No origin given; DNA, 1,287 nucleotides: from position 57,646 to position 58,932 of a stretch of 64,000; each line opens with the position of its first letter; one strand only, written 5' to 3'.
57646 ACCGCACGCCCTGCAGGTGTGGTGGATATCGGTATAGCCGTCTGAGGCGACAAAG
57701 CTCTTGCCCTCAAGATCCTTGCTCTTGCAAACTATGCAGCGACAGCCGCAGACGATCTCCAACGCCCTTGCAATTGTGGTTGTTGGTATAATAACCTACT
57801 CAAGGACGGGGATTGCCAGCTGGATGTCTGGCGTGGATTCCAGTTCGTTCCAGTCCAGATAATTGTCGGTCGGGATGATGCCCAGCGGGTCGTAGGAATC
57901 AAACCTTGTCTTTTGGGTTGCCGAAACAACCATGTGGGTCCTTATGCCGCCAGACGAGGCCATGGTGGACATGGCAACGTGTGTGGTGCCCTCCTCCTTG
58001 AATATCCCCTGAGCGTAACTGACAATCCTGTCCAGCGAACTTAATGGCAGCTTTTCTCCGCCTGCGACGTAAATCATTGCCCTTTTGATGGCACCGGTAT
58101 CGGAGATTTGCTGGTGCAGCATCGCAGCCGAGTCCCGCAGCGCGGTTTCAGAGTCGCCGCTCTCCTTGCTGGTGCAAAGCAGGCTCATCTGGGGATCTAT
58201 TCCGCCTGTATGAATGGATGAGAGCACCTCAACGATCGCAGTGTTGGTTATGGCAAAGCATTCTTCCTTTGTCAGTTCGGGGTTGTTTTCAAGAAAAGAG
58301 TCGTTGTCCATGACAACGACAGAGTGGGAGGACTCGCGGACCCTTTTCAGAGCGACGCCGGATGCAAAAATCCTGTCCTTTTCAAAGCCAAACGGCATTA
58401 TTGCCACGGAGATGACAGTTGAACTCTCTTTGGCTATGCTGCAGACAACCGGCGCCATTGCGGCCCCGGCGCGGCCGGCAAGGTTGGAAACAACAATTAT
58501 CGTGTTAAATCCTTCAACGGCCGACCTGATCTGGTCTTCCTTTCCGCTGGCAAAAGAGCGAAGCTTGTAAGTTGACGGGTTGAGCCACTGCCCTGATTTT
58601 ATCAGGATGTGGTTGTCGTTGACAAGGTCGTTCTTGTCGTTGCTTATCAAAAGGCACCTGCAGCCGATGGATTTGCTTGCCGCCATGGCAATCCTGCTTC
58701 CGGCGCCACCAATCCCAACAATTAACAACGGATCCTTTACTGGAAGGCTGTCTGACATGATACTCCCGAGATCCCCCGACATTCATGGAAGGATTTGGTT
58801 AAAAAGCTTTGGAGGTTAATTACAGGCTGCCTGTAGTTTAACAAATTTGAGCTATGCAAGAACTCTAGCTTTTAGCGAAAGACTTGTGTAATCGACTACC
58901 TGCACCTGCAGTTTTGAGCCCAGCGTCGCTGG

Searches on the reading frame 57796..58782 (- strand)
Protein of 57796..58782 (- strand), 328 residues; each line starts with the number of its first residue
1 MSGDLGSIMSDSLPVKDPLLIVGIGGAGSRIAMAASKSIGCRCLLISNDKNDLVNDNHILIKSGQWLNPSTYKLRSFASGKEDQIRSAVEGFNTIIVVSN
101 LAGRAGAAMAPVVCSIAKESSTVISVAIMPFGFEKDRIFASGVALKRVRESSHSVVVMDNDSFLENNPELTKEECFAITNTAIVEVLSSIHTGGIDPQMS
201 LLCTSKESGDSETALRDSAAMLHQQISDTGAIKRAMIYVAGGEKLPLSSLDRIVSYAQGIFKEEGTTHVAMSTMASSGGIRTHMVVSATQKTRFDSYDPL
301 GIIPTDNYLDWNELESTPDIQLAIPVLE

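Call 3: search_protein_families(library=pfam, proteins=[window:57796-58782:-], max_evalue=0.1)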
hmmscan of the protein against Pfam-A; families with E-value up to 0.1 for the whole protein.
window:57796-58782:- (328 aa): 1 family
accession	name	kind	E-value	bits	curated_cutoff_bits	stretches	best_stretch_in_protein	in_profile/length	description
PF00091.31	Tubulin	-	1.9e-15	58.1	33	1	21-165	4-187/190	Tubulin/FtsZ family, GTPase domain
